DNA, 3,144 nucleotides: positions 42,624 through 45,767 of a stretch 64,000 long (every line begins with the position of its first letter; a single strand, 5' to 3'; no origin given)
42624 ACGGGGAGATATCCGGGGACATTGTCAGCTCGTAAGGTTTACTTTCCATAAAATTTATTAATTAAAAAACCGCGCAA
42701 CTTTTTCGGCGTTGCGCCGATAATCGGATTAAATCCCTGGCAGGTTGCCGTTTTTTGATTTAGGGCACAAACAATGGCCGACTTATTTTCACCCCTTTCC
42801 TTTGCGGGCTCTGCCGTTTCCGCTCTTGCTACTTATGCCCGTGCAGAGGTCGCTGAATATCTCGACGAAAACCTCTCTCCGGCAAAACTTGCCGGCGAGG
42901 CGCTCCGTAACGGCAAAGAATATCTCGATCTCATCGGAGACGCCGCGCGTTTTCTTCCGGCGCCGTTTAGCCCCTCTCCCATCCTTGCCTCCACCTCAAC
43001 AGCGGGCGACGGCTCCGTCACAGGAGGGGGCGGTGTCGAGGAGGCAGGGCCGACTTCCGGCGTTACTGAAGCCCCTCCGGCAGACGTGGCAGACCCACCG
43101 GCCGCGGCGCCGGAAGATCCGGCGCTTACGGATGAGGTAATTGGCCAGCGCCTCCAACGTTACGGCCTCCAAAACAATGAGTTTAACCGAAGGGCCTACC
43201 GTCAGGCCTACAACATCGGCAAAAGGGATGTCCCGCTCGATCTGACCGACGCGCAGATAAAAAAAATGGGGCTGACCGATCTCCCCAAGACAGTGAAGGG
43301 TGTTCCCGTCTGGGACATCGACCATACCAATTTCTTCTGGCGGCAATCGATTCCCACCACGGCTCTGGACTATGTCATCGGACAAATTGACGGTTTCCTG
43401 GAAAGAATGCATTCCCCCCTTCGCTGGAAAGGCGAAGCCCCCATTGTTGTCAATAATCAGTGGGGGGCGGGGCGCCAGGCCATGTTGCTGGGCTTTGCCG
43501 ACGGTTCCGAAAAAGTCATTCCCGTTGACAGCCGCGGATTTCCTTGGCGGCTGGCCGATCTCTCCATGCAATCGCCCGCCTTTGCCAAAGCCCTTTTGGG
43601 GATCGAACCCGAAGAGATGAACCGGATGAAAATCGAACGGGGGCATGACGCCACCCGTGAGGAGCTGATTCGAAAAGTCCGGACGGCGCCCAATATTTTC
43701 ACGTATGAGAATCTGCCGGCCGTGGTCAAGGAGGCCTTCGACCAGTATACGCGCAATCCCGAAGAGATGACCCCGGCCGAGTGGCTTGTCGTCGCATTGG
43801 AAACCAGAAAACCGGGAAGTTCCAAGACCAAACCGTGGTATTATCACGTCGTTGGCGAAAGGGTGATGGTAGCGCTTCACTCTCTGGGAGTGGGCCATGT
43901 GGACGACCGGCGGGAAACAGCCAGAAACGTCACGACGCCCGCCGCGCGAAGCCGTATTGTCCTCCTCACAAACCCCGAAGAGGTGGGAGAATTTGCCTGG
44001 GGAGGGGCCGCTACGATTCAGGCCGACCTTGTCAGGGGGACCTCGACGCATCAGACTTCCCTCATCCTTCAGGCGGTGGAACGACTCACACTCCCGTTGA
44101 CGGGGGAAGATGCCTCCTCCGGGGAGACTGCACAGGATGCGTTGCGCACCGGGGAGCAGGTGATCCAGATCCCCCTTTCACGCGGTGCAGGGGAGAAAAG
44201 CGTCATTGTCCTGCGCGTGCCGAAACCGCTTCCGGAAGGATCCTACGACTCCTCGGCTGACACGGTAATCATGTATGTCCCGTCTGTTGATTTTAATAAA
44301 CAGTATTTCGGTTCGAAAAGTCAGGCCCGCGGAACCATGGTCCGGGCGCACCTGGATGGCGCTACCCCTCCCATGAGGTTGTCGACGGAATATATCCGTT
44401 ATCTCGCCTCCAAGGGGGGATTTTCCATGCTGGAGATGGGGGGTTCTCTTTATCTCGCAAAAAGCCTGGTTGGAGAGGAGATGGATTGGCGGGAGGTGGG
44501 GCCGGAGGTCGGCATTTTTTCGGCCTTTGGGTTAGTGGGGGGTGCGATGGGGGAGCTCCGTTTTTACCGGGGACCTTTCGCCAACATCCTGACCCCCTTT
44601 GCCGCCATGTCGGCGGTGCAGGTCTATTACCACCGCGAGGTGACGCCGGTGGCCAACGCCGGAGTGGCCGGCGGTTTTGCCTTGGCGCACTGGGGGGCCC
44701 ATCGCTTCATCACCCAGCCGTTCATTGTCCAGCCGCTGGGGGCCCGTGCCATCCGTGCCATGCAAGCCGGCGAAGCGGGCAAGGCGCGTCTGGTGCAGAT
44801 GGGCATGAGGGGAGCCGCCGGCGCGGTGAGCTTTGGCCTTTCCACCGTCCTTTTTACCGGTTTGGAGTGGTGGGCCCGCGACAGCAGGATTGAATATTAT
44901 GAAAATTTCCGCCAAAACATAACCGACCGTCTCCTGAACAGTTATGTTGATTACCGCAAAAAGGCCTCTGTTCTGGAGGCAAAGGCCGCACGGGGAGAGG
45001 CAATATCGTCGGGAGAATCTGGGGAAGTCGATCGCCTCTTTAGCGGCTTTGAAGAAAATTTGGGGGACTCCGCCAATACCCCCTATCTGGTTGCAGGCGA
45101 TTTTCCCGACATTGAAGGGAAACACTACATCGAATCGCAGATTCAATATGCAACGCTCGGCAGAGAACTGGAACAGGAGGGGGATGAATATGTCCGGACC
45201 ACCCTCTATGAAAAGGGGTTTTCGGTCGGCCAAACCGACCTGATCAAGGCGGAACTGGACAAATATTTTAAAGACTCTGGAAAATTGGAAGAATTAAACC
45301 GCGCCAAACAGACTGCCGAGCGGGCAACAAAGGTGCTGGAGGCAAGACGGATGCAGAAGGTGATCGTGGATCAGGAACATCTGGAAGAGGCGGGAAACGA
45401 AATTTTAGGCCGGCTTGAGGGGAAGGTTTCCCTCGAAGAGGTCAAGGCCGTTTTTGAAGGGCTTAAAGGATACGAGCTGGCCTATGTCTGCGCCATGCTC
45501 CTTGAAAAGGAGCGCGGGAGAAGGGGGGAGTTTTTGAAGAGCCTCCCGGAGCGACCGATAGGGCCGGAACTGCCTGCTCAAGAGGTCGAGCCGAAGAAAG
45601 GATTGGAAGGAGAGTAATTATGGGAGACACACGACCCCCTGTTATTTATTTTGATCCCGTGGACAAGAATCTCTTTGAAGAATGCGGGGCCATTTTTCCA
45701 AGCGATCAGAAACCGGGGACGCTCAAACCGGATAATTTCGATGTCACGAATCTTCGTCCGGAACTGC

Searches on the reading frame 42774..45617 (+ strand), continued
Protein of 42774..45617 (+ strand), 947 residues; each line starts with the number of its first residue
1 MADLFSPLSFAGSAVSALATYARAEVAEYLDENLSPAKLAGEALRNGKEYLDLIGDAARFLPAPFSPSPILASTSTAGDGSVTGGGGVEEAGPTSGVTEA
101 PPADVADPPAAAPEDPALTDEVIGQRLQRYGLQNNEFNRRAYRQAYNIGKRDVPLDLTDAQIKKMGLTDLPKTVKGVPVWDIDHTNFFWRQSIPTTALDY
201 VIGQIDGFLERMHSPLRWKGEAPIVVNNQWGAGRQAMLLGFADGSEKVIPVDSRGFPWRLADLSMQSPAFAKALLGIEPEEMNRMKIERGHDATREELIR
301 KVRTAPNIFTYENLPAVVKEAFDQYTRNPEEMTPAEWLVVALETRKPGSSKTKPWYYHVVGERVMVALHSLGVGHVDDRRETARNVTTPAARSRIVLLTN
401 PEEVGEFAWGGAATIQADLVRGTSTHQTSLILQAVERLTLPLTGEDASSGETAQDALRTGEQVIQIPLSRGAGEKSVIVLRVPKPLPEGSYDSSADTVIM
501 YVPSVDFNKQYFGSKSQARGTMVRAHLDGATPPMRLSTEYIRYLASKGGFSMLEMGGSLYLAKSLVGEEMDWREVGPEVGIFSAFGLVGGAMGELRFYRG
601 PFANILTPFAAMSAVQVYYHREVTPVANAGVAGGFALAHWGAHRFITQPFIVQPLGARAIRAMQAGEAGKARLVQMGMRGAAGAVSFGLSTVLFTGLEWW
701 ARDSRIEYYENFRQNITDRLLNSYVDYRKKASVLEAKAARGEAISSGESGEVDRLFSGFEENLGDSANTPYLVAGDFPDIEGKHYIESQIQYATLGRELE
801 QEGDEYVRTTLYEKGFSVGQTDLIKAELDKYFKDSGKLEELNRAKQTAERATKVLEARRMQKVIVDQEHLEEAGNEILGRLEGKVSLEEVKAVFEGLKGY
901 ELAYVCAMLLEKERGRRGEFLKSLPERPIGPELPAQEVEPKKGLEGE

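Call 55: search_protein_families(library=pfam, proteins=[P0002, P0005, P0004], max_evalue=10)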
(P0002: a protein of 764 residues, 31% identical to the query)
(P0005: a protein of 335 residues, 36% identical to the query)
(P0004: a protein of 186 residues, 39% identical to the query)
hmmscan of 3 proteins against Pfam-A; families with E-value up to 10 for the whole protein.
P0002 (764 aa): 3 families
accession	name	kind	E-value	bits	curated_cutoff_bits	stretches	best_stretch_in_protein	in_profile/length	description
PF13428.12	TPR_14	-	0.049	14.8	23.5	1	631-652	12-33/44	Tetratricopeptide repeat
PF10938.13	YfdX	-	0.2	12.1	26.6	1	628-689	16-70/149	YfdX protein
PF13174.12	TPR_6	-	1.2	10.4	26.3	0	631-652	11-32/33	Tetratricopeptide repeat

P0005 (335 aa): 0 families

P0004 (186 aa): 0 families

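Call 56: search_protein_families(library=phrogs, proteins=[window:42774-45617:+, P0002], max_evalue=1)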
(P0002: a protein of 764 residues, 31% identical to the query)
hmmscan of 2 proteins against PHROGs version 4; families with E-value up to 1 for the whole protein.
window:42774-45617:+ (947 aa): 1 family
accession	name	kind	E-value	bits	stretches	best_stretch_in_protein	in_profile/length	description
phrog_17621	-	unknown function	0.56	10.1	1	129-164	190-225/363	-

P0002 (764 aa): 4 families
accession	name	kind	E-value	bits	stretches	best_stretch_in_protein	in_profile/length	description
phrog_23363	-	unknown function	0.055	14.6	1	500-564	4-68/73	-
phrog_12863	-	unknown function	0.092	12.3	1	568-609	155-196/618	-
phrog_7810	-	unknown function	0.52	11.5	0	557-594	52-89/118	-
phrog_1376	-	unknown function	0.6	10.2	1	568-717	110-242/362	-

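Call 70: search_dna_similar(query=window:42774-45617:+, collection=plasmids, mode=protein, max_evalue=0.01, max_rows=10)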
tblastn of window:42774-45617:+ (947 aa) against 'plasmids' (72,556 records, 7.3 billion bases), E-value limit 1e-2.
Records with a match: 1; places in all: 1; records where one place covers at least 80% of the query: 0.
Best place of each record, by identity: <60% 1.
By first word of the organism name: Geobacillus 1.
By predicted mobility (MOB-suite, as given by PLSDB): non-mobilizable 1.
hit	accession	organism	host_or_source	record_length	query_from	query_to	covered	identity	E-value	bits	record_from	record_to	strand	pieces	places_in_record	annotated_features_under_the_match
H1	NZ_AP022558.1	Geobacillus subterraneus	-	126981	831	890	6%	45.0%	7e-3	48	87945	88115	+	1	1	hypothetical protein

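Call 71: search_dna_similar(query=window:42774-45617:+, collection=phages, mode=protein, max_evalue=0.01, max_rows=10)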
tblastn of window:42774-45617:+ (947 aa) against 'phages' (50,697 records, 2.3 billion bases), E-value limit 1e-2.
No match.

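Call 73: find_related_loci(query=A1, collection=viral_contigs, flank=5000)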
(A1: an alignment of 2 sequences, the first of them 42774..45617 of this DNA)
Query A1 (947 aa) in viral_contigs; peptide patterns used: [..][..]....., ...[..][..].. (x = any residue, [..] = any of these).
143 stretches matched a pattern, but none encodes a relative of the query by tblastn (E <= 1e-3).

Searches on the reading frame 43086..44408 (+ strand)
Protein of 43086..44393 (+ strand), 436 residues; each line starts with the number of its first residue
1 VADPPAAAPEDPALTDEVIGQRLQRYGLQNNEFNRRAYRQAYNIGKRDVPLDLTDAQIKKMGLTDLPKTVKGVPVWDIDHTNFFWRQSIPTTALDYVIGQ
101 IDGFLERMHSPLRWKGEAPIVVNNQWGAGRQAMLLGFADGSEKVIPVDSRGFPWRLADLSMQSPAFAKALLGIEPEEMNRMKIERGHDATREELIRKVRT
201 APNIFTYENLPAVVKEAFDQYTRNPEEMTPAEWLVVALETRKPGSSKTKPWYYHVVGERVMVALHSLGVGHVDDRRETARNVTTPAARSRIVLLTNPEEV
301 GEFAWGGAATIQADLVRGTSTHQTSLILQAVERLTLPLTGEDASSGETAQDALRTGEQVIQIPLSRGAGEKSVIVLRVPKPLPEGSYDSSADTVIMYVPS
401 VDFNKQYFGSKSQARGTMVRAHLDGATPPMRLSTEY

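Call 55: search_protein_families(library=pfam, proteins=[window:43086-44393:+], max_evalue=10)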
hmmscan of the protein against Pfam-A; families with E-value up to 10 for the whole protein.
window:43086-44393:+ (436 aa): 1 family
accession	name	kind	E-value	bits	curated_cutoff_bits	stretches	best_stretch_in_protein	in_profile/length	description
PF00274.25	Glycolytic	-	0.088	12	22.2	1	17-40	24-47/349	Fructose-bisphosphate aldolase class-I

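Call 84: predict_structure(alignment_id=A2)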
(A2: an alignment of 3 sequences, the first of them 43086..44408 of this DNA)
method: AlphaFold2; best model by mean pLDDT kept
length: 441 residues; sequences in the alignment: 3
mean_pLDDT: 44.3   pTM: 0.43
mean pLDDT of the five models: 44.3, 39.8, 37.2, 36.9, 36.8
residues with pLDDT >= 90: 4; 70-90: 79; 50-70: 70; < 50: 288
segments of 3 or more residues with pLDDT < 50: 1-7, 57-67, 72-126, 229-231, 236-441
pLDDT, mean of each block of 10 residues (from residue 1): 39 82 87 73 64 49 47 43 26 25 26 25 43 74 62 66 81 89 84 81 59 57 54 47 31 30 26 30 29 24 26 28 29 28 33 30 27 25 30 24 30 34 31 26 25
secondary structure, 60 per line:
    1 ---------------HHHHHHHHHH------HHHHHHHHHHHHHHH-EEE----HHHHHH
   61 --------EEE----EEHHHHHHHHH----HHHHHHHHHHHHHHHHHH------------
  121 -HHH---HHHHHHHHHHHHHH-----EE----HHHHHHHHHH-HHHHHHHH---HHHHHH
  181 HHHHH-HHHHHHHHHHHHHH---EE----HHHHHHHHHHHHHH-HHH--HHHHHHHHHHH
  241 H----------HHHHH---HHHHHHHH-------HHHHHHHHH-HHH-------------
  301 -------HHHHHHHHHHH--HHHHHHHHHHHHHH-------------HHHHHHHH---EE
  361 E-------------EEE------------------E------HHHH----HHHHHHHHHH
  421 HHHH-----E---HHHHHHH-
elements in order: H16-25 H32-46 E48-50 H55-60 E69-71 H78-86 H91-108 H128-141 H153-162 H164-171 H175-185 H187-200 H210-223 H230-241 H252-256 H260-267 H275-283 H308-318 H321-334 H348-355 E359-361 E375-377 H403-406 H411-424 H434-440

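Call 87: fold_search(model_id=the predicted structure, library=pdb)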
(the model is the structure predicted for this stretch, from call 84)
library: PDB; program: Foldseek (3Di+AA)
matches with E <= 10: 106; with E <= 0.001: 0
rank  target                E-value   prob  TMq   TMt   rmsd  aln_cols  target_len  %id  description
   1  8qpm_C                1.4e+00  0.09  0.11  0.14  11.2       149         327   12  Structure of methylene-tetrahydromethanopterin reductase from Methanocaldococcus jannaschii (released 2024-05-29)
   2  2gtq                  1.5e+00  0.03  0.10  0.06  20.2       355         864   14  Crystal structure of aminopeptidase N from human pathogen Neisseria meningitidis (released 2006-05-30)
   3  4pw4                  1.9e+00  0.04  0.12  0.08  20.8       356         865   12  Crystal structure of Aminopeptidase N in complex with phosphonic acid analogue of homophenylalanine L-(R)-hPheP (released 2014-06-25)
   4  1rv8_B                2.3e+00  0.03  0.06  0.08  18.7       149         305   11  Class II fructose-1,6-bisphosphate aldolase from Thermus aquaticus in complex with cobalt (released 2004-01-27)
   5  1q8a_B                2.4e+00  0.03  0.09  0.08  15.7       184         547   14  Cobalamin-dependent methionine synthase (1-566) from Thermotoga maritima (Cd2+:L-Hcy complex, Se-Met) (released 2004-03-23)
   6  3vjh_B                2.4e+00  0.02  0.10  0.12  21.3       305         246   10  Human PPAR GAMMA ligand binding domain in complex with JKPL35 (released 2012-08-29)
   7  1vfg_B                2.5e+00  0.03  0.09  0.10  18.9       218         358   16  Crystal structure of tRNA nucleotidyltransferase complexed with a primer tRNA and an incoming ATP analog (released 2004-08-10)
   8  3h2n_B                2.7e+00  0.04  0.12  0.17  12.4       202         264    9  Structural Studies of Pterin-Based Inhibitors of Dihydropteroate Synthase (released 2009-12-08)
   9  3j9t_P                2.7e+00  0.03  0.11  0.10  20.6       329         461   10  Yeast V-ATPase state 1 (released 2015-05-13)
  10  3h2m_A                2.8e+00  0.03  0.11  0.14  14.4       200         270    8  Structural Studies of Pterin-Based Inhibitors of Dihydropteroate Synthase (released 2009-12-08)
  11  3n9s_B                2.8e+00  0.02  0.07  0.09  16.0       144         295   10  Class II fructose-1,6-bisphosphate aldolase from helicobacter pylori in complex with N-(4-hydroxybutyl)- glycolohydrox (released 2010-11-17)
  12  1tx0_A                2.9e+00  0.03  0.10  0.15  16.6       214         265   10  Dihydropteroate Synthetase, With Bound Product Analogue Pteroic Acid, From Bacillus anthracis (released 2004-09-14)
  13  2baw_B                2.9e+00  0.02  0.10  0.14  19.2       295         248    8  Human Nuclear Receptor-Ligand Complex 1 (released 2006-01-24)
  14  7wtz_K                3.1e+00  0.03  0.12  0.07  22.1       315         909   10  Cryo-EM structure of a human pre-40S ribosomal subunit - State RRP12-B2 (released 2022-10-19)
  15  5wzf_B                3.3e+00  0.06  0.07  0.17  10.6       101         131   12  Crystal structure of Mycobacterium tuberculosis VapC20 (Rv2549c), Sarcin-Ricin loop cleaving toxin (released 2017-10-25)
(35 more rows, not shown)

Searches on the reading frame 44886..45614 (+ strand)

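Call 55: search_protein_families(library=pfam, proteins=[window:44886-45614:+], max_evalue=10)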
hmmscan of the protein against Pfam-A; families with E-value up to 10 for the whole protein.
window:44886-45614:+ (243 aa): 1 family
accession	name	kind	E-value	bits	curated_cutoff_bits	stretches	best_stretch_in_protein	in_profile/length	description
PF04787.17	Pox_H7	-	0.014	16.3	28.2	1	116-159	87-129/143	Late protein H7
